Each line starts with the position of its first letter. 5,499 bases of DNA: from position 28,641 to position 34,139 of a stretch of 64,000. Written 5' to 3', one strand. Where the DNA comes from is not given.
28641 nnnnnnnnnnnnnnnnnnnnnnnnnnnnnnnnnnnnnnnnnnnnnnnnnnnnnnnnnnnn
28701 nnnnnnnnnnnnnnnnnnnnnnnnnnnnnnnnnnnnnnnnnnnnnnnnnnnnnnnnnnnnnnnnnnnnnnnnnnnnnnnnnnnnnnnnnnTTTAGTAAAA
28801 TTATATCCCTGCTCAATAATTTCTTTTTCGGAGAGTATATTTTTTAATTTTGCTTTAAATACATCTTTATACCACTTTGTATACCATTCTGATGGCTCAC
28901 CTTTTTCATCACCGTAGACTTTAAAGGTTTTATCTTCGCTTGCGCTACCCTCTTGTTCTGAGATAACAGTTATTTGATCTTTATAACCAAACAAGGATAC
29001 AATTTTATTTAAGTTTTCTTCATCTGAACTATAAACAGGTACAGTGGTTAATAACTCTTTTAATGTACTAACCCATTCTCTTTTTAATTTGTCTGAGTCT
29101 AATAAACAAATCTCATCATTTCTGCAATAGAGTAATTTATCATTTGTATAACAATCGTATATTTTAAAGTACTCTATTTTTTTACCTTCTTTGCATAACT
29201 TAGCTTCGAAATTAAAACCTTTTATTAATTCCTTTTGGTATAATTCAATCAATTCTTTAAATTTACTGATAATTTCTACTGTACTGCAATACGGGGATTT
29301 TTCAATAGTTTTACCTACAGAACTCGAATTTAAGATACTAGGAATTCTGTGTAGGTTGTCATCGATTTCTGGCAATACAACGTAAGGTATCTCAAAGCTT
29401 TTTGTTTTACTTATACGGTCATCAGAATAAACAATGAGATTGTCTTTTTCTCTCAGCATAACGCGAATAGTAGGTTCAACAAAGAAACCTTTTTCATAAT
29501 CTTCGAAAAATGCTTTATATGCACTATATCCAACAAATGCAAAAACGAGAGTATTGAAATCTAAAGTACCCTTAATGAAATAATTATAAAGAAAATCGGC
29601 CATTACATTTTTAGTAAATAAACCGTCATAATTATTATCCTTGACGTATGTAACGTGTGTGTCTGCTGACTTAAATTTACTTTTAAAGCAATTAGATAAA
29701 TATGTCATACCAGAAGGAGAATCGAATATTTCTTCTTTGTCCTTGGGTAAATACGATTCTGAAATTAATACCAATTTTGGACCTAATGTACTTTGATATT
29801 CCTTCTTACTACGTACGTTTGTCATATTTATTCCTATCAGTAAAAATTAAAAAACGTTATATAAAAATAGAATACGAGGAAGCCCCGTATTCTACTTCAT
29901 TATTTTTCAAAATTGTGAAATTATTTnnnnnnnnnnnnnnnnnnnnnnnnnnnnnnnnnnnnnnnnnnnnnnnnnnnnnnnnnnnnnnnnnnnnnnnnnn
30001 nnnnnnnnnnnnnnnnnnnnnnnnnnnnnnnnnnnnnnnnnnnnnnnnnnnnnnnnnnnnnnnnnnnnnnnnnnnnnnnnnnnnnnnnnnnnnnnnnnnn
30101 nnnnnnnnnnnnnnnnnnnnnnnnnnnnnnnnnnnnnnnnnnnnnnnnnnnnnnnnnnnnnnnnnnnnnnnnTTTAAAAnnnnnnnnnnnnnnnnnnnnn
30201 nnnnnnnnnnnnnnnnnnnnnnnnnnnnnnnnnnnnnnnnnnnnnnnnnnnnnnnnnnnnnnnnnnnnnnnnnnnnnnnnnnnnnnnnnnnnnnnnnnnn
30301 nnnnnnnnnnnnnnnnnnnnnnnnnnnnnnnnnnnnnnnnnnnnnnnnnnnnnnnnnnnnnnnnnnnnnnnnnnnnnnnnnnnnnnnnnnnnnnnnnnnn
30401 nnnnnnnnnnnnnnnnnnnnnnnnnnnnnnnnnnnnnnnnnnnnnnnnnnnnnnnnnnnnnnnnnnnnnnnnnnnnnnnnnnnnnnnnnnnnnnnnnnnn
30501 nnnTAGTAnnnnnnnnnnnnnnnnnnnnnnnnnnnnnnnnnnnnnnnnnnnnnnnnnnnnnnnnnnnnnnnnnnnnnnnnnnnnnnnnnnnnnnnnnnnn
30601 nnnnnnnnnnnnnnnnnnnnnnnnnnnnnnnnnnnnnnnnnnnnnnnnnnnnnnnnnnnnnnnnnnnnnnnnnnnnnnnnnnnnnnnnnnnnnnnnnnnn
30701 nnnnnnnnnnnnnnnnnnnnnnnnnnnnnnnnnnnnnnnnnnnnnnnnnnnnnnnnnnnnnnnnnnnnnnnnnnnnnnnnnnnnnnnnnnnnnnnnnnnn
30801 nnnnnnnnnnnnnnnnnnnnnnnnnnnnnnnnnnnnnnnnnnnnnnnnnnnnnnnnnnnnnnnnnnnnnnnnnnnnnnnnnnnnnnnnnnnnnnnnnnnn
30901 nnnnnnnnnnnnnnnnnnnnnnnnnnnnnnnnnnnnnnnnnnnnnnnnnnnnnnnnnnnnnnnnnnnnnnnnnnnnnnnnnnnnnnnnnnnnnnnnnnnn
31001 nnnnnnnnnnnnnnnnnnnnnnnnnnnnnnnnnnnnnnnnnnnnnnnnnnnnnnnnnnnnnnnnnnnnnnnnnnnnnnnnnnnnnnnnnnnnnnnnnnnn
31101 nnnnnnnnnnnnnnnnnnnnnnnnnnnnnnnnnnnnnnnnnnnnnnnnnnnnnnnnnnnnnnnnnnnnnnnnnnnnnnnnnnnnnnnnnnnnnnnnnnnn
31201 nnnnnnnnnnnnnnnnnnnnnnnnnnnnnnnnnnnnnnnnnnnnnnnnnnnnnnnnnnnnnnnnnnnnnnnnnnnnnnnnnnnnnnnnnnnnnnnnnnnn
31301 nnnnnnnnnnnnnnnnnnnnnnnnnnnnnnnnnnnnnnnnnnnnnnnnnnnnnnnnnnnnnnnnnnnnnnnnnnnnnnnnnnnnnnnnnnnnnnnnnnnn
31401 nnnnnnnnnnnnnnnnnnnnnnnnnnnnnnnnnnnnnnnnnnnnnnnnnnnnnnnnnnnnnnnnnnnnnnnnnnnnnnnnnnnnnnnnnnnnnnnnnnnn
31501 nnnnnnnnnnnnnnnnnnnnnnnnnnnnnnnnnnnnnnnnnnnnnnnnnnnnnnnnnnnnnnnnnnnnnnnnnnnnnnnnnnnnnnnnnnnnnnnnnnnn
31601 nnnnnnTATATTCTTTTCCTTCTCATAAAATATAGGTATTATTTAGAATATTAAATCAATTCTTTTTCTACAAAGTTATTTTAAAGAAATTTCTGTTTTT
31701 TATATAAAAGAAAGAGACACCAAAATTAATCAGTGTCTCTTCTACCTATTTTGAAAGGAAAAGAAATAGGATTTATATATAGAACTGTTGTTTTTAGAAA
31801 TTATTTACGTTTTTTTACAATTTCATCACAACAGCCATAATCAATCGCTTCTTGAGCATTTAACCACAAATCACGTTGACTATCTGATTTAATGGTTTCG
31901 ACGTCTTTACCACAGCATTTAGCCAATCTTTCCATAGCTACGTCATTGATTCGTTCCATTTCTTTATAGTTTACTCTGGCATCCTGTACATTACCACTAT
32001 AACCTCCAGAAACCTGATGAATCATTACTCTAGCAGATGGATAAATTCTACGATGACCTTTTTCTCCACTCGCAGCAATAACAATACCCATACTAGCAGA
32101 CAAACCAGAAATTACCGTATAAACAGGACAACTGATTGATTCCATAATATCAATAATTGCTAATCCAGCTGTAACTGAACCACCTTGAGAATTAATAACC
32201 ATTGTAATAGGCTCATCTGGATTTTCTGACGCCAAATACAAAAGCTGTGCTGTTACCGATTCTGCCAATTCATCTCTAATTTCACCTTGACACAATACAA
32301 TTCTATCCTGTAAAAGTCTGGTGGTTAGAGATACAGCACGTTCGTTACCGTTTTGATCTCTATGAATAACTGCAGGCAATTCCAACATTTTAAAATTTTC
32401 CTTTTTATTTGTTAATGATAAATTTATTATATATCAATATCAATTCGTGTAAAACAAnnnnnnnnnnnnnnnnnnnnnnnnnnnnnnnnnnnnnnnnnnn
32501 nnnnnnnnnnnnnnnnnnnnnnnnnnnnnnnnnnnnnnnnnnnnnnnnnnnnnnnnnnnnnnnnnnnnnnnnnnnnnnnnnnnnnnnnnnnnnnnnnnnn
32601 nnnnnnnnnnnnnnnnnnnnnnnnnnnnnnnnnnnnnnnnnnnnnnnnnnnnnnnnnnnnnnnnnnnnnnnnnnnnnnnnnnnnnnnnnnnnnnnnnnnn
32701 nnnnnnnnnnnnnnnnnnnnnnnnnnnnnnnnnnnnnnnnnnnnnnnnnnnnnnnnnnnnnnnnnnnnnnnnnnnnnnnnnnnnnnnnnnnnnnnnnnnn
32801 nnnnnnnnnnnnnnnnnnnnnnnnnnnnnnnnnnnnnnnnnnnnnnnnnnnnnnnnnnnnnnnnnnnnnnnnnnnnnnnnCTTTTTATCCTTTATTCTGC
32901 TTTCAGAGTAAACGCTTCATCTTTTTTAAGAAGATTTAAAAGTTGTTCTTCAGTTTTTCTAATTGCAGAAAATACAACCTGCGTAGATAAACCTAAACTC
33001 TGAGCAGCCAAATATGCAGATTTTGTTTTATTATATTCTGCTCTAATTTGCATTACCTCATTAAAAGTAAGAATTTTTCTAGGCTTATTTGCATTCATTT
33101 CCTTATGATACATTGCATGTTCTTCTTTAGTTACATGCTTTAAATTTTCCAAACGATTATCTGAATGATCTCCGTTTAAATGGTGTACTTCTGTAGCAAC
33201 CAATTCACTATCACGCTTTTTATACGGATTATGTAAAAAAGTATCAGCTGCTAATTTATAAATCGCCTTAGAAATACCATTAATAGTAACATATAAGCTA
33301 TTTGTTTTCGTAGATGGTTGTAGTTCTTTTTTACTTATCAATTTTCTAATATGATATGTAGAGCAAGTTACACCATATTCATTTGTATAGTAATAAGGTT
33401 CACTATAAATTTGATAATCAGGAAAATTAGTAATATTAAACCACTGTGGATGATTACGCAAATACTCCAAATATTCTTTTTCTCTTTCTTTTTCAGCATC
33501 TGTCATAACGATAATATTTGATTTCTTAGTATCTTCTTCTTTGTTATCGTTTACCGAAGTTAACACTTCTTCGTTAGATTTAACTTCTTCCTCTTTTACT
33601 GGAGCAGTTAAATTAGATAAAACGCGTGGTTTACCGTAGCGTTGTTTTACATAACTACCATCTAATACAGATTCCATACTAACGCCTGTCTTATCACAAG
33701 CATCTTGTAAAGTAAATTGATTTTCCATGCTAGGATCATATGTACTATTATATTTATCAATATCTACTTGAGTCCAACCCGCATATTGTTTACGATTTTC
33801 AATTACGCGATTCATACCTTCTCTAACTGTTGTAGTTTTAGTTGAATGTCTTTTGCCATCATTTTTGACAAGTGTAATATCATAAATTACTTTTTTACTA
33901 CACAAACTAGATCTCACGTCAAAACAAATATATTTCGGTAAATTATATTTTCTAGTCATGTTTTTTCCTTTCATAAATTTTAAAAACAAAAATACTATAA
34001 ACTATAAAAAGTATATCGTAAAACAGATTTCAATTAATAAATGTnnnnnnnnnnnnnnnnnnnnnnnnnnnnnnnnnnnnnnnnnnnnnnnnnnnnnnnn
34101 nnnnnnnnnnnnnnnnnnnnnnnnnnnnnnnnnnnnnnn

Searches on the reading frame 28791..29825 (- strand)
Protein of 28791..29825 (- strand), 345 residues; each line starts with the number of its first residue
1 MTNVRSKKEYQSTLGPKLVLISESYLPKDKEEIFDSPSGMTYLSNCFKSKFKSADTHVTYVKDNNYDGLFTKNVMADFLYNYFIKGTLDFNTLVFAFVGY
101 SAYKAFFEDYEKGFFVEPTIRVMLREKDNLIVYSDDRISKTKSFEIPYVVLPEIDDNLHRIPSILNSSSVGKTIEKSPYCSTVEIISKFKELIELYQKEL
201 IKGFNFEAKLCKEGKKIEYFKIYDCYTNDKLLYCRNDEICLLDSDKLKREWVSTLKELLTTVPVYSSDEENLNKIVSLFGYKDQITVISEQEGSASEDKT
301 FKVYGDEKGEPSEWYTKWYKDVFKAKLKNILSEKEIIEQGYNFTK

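Call 61: find_homologous_proteins(query=window:28791-29825:-, max_evalue=0.001)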
Query window:28791-29825:- (345 aa): 1 proteins with E <= 0.001 among 2488 candidates.
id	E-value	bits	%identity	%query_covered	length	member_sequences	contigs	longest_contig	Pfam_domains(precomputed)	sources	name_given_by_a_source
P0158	2.3e-31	127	33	93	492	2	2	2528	-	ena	-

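Call 73: predict_structure(alignment_id=A3)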
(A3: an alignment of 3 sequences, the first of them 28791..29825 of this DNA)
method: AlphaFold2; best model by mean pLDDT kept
length: 345 residues; sequences in the alignment: 3
mean_pLDDT: 56.9   pTM: 0.37
mean pLDDT of the five models: 56.9, 55.9, 52.7, 49.7, 49.3
residues with pLDDT >= 90: 3; 70-90: 85; 50-70: 127; < 50: 130
segments of 3 or more residues with pLDDT < 50: 1-15, 48-55, 63-71, 109-118, 123-131, 133-142, 155-177, 291-310, 321-324, 326-331, 333-345
pLDDT, mean of each block of 10 residues (from residue 1): 29 52 59 57 54 49 45 57 59 64 57 44 43 43 55 47 32 39 79 83 82 74 66 64 76 89 83 80 73 33 36 52 47 43 31
secondary structure, 60 per line:
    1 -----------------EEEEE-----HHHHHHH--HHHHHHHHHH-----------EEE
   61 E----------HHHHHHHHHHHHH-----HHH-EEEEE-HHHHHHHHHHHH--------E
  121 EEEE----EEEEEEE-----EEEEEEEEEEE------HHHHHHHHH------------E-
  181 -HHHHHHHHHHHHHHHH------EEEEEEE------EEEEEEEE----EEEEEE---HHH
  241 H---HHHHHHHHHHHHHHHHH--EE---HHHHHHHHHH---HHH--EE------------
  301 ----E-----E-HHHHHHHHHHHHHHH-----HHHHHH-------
elements in order: E18-22 H28-34 H37-46 E58-61 H72-84 E94-98 H100-111 E120-124 E129-135 E141-151 H158-166 H182-197 E204-210 E217-224 E229-234 H238-241 H245-261 H269-278 H313-327 H333-338

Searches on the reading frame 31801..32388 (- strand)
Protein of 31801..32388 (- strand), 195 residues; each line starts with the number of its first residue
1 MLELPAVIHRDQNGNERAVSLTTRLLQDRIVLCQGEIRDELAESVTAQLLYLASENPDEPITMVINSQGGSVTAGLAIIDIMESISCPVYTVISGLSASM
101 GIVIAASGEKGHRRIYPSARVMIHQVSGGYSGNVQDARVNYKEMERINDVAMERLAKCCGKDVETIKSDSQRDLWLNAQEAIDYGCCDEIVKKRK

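Call 19: search_protein_families(library=phrogs, proteins=[window:31801-32388:-], max_evalue=0.00001)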
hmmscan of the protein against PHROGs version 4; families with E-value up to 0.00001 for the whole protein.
window:31801-32388:- (195 aa): 9 families
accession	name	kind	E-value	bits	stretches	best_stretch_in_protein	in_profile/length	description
phrog_94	-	head and packaging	1.9e-40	141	1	37-194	89-253/622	head maturation protease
phrog_2976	-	head and packaging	4.8e-30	106.5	1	35-194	27-185/394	head maturation protease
phrog_133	-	head and packaging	1.3e-25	91.1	1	44-193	32-181/668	head maturation protease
phrog_1684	-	head and packaging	1.7e-20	74.7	1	29-192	41-204/284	head maturation protease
phrog_1827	-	other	8.6e-18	65.4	1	49-181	43-173/202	ATP-dependent protease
phrog_3348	-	unknown function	1.5e-13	51.8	1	59-192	68-199/386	-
phrog_53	-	head and packaging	2.4e-11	44.5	1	45-193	104-281/583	head maturation protease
phrog_23753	-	head and packaging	5.1e-09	37.1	1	55-191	38-172/298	head maturation protease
phrog_5410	-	other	1.8e-06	28.4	1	54-180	51-175/323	ATP-dependent protease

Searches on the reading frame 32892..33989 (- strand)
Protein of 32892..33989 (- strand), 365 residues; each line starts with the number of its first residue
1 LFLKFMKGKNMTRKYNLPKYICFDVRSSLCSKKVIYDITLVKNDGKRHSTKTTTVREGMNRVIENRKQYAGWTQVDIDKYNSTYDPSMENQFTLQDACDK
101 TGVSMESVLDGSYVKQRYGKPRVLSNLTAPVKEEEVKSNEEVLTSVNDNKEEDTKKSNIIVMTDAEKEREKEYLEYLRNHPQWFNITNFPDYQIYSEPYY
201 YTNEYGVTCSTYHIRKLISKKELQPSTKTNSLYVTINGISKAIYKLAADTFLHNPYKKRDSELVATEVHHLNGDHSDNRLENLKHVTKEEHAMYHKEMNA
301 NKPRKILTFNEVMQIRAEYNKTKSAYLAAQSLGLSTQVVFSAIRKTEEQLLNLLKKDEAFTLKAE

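Call 19: search_protein_families(library=phrogs, proteins=[window:32892-33989:-], max_evalue=0.00001)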
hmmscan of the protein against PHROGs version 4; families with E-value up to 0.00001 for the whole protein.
window:32892-33989:- (365 aa): 3 families
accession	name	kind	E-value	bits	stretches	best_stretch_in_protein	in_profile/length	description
phrog_959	-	DNA, RNA and nucleotide metabolism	3.1e-11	44.2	1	198-308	16-118/138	HNH endonuclease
phrog_59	-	DNA, RNA and nucleotide metabolism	6.9e-11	43.1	1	159-344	111-268/423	HNH endonuclease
phrog_21964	-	DNA, RNA and nucleotide metabolism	9.3e-06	26.4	0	266-302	183-219/244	HNH endonuclease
